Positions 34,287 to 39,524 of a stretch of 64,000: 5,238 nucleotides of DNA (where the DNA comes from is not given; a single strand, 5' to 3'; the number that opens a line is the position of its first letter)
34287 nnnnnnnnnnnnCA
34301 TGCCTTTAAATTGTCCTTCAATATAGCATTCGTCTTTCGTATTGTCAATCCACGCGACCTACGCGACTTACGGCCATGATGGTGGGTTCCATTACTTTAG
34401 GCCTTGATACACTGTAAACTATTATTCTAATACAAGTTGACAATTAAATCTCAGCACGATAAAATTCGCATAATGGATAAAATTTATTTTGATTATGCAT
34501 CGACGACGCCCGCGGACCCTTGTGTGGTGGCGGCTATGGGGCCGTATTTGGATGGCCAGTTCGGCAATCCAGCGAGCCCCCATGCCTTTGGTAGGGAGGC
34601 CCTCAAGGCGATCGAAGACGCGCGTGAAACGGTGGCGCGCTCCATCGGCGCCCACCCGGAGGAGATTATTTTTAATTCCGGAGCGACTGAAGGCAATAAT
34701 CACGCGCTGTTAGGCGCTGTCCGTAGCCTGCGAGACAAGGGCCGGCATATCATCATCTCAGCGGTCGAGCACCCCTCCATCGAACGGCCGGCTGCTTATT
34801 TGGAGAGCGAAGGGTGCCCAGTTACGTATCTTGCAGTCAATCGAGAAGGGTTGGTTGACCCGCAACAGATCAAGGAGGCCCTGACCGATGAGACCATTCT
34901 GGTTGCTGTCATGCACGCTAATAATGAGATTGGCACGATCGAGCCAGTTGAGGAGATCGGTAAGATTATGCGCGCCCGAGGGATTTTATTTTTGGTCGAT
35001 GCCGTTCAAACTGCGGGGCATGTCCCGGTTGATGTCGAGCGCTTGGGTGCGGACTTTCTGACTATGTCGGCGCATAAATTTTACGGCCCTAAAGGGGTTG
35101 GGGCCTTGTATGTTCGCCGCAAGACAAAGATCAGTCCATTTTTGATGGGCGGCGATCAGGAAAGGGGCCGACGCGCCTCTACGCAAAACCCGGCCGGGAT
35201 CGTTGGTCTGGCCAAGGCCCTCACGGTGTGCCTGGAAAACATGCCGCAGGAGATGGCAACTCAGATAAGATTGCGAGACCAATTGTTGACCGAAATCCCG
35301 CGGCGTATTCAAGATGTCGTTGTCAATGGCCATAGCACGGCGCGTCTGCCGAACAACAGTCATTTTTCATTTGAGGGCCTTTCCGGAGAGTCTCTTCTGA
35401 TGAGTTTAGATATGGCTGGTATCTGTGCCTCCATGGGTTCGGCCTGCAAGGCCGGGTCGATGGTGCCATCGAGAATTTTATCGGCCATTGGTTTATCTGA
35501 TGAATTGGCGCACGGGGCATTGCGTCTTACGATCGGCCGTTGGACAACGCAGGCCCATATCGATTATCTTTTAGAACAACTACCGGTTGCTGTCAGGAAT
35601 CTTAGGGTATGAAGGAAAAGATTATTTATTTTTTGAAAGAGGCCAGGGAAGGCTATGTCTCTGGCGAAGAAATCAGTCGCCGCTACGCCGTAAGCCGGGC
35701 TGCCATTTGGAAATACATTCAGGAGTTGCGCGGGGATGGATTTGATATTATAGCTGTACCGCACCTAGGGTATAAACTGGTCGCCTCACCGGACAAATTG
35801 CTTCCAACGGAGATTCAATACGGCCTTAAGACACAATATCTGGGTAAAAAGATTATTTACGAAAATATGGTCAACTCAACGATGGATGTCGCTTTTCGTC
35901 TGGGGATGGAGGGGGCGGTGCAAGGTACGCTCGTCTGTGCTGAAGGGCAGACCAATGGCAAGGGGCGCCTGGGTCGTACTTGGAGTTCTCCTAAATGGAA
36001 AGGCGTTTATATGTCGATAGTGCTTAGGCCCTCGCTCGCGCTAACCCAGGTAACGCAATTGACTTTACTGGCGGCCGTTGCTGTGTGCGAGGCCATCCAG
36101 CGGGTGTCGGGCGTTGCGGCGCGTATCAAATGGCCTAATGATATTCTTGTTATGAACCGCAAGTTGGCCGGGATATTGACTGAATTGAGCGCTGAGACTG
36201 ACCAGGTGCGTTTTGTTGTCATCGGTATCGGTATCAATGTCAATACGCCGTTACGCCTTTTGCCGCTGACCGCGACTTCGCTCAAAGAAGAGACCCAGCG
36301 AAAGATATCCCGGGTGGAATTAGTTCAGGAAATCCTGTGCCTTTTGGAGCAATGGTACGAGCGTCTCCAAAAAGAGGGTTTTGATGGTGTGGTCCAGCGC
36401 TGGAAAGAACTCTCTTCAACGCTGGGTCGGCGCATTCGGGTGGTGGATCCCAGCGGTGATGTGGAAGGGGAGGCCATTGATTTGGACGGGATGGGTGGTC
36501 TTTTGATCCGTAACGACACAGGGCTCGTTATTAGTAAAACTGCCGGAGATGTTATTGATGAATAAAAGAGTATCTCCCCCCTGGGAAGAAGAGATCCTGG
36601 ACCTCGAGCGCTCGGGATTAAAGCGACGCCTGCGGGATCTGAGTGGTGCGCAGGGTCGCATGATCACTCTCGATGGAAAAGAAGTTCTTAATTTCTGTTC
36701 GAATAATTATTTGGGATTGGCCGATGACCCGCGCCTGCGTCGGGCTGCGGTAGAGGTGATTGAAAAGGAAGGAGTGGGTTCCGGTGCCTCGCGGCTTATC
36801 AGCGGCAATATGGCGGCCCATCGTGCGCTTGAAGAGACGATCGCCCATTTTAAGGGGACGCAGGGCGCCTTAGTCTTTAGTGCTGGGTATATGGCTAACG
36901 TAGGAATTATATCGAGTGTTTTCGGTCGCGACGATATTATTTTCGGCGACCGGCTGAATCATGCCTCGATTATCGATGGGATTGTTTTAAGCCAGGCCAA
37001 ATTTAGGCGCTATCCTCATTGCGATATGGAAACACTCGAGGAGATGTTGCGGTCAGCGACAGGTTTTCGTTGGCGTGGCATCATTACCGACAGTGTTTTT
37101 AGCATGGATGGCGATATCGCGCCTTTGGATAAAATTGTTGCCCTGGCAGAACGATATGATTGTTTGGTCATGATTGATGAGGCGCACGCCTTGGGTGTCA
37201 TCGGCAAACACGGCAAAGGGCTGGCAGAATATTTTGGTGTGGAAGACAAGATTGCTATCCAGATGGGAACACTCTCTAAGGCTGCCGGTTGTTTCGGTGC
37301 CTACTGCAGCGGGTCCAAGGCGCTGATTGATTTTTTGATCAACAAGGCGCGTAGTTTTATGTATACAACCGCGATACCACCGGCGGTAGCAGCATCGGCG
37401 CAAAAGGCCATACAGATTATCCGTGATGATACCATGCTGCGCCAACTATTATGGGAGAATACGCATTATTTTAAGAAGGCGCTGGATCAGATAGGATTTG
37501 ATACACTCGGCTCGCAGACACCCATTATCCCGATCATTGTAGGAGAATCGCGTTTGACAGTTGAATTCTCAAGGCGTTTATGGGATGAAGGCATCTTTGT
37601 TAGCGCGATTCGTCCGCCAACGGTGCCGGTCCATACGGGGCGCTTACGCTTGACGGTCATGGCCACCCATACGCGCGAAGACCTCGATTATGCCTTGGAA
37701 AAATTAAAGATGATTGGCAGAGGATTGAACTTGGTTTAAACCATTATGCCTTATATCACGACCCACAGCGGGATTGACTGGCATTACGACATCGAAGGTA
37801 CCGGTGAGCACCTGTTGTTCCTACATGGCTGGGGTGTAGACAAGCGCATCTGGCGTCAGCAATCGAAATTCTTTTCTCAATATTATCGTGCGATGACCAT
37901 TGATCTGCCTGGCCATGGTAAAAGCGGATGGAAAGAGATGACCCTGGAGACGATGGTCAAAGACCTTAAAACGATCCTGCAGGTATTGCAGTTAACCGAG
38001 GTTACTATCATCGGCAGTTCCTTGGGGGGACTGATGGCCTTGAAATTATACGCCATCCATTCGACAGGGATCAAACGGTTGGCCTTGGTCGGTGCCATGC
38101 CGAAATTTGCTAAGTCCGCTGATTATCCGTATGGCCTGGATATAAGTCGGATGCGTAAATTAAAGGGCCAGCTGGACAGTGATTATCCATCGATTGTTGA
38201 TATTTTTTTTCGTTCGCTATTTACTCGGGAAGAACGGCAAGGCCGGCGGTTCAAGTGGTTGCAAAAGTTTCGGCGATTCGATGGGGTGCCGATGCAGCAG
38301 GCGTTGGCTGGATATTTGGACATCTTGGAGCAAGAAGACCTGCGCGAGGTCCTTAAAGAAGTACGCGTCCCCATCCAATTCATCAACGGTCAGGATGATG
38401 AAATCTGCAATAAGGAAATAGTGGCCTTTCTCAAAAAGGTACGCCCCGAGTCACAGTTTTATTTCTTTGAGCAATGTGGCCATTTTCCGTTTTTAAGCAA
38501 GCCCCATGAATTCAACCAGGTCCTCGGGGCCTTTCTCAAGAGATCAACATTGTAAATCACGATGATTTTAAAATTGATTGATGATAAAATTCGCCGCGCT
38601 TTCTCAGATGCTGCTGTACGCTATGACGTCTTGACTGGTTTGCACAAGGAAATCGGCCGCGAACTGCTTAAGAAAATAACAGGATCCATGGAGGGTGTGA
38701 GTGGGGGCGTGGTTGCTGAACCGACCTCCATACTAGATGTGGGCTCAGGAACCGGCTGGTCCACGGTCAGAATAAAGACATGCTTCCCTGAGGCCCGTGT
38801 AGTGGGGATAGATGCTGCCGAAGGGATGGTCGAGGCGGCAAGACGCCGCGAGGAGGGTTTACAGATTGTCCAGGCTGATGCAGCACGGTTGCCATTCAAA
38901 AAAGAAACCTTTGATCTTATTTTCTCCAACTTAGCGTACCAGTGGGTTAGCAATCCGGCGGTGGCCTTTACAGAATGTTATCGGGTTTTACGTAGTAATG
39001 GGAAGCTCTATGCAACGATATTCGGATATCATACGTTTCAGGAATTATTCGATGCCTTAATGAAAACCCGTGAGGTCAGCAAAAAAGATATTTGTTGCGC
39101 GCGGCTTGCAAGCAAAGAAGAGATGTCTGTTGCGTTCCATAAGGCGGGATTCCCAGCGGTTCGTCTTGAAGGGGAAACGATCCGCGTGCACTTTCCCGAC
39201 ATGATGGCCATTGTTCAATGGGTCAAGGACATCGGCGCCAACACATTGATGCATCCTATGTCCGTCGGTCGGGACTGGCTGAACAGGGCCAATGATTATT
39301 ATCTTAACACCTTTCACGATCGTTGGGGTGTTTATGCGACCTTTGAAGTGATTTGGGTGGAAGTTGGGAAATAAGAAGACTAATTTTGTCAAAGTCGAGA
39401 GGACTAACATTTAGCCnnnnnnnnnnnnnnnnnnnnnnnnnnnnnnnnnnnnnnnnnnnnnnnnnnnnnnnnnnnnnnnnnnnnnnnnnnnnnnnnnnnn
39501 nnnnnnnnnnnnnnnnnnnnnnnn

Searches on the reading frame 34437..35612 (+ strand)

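Call 45: search_protein_families(library=pfam, proteins=[window:34437-35612:+], max_evalue=0.001)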
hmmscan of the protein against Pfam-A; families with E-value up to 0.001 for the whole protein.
window:34437-35612:+ (391 aa): 3 families
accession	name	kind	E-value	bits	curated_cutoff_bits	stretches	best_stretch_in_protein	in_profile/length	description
PF00266.25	Aminotran_5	-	1.3e-81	274.8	21.5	1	16-378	1-371/371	Aminotransferase class-V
PF01041.23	DegT_DnrJ_EryC1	-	0.00019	21.2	19.8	1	84-195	49-152/360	DegT/DnrJ/EryC1/StrS aminotransferase family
PF01053.26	Cys_Met_Meta_PP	-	0.00049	19.2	27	1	90-216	79-200/381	Cys/Met metabolism PLP-dependent enzyme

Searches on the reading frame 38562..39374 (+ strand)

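Call 62: search_protein_families(library=pfam, proteins=[window:38562-39374:+], max_evalue=0.0001)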
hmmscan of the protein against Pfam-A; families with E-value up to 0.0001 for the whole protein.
window:38562-39374:+ (270 aa): 7 families
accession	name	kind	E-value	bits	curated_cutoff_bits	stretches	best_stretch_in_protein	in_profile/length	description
PF08241.18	Methyltransf_11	-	2.1e-24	86.4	21.2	1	58-150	1-94/95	Methyltransferase domain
PF13649.12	Methyltransf_25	-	9.7e-22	77.9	27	1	57-147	1-97/97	Methyltransferase domain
PF13847.12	Methyltransf_31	-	4.5e-16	59.3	27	1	55-171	5-127/145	Methyltransferase domain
PF08242.18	Methyltransf_12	-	5.2e-13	50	30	1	58-149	1-98/98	Methyltransferase domain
PF01209.24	Ubie_methyltran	-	2.4e-12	47.2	20.1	1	6-155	5-155/233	ubiE/COQ5 methyltransferase family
PF13489.12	Methyltransf_23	-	1.1e-09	38.6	27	1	53-198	22-160/164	Methyltransferase domain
PF01135.25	PCMT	-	7.4e-05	23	20.3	0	54-99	74-120/210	Protein-L-isoaspartate(D-aspartate) O-methyltransferase (PCMT)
